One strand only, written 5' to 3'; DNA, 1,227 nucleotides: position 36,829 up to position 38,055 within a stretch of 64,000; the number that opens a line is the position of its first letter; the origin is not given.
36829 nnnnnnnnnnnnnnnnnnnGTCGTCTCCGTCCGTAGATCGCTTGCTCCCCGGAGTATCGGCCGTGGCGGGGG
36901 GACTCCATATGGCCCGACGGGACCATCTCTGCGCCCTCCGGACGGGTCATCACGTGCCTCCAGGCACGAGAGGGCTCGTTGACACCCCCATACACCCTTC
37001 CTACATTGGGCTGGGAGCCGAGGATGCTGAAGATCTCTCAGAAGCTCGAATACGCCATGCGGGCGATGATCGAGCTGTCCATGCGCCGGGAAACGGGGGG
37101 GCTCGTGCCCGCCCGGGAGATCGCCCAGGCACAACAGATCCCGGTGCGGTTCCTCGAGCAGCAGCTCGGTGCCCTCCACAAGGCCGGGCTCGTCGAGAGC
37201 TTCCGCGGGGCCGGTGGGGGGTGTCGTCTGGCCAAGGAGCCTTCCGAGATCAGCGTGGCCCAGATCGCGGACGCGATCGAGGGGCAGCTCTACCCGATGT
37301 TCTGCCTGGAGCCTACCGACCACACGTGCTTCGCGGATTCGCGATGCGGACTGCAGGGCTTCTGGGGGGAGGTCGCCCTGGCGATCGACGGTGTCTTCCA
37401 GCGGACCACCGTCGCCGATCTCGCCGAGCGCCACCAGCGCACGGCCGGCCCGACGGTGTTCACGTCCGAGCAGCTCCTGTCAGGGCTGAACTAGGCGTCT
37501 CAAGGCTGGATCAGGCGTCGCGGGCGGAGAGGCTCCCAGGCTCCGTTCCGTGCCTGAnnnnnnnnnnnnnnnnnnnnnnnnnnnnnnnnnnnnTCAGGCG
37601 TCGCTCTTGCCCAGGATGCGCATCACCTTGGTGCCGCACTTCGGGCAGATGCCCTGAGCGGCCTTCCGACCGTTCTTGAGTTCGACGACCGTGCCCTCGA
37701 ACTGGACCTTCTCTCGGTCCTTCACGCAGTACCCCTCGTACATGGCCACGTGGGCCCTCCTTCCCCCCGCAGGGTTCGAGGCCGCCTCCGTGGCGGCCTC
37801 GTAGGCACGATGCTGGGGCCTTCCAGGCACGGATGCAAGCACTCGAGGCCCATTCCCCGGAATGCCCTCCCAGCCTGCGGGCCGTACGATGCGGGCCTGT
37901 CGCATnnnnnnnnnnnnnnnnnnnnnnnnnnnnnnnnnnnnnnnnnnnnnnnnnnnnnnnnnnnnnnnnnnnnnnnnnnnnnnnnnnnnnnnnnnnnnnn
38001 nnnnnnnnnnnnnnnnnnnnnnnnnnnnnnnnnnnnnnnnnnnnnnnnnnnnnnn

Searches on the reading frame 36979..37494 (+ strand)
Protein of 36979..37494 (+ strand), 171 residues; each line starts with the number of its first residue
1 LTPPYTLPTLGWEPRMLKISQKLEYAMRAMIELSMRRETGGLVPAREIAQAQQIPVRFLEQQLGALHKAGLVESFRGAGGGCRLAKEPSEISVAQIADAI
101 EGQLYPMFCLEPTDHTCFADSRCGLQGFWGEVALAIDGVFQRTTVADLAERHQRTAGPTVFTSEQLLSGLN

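Call 4: search_protein_families(library=pfam, proteins=[window:36979-37494:+], max_evalue=0.01)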
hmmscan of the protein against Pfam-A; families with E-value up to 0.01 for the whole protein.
window:36979-37494:+ (171 aa): 1 family
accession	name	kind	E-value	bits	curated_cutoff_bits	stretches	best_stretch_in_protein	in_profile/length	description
PF02082.26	Rrf2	-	2e-34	119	30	1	19-150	1-131/132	Iron-dependent Transcriptional regulator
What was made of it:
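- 37024..37494 (+): Rrf2-family regulator with a three-cysteine motif (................). It is the invariant divergent neighbour of the treT/otsA unit. PF02082 E=2e-34 (call 4).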

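Call 6: search_protein_families(library=ncbifam, proteins=[window:36979-37494:+], max_evalue=0.001)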
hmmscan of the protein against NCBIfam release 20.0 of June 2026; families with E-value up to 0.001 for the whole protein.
window:36979-37494:+ (171 aa): 7 families
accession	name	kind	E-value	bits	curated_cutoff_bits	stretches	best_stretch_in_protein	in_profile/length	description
TIGR00738.1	rrf2_super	superfamily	1.2e-33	115.8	73.3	1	18-149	2-131/132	Rrf2 family transcriptional regulator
TIGR02010.1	IscR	equivalog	1.9e-23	82.8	207.55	1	18-152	2-133/135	Fe-S cluster assembly transcriptional regulator IscR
NF047409.1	Cys_reg_CymR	equivalog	7e-22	78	195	1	17-155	1-130/139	cysteine metabolism transcriptional regulator CymR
TIGR02944.1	suf_reg_Xantho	equivalog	3.9e-19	69.3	110.65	1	16-148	1-130/130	SUF system Fe-S cluster assembly regulator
NF008110.0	PRK10857.1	equivalog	1.2e-16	60.9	275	1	18-151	2-132/164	Fe-S cluster assembly transcriptional regulator IscR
NF008886.0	PRK11920.1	equivalog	2e-14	53.5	193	1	18-152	2-134/153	iron-responsive transcriptional regulator RirA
NF008240.0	PRK11014.1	equivalog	3e-06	27.3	182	1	23-152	7-131/141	nitric oxide-sensing transcriptional repressor NsrR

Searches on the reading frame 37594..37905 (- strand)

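Call 4: search_protein_families(library=pfam, proteins=[window:37594-37905:-], max_evalue=0.01)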
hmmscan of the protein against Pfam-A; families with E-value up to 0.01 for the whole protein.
window:37594-37905:- (103 aa): 1 family
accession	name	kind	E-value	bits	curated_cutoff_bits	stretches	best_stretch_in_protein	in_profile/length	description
PF18930.5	DUF5679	-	8.2e-10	39.1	27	1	59-97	1-40/40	Domain of unknown function (DUF5679)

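Call 6: search_protein_families(library=ncbifam, proteins=[window:37594-37905:-], max_evalue=0.001)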
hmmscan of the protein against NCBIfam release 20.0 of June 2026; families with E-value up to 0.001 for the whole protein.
window:37594-37905:- (103 aa): 0 families
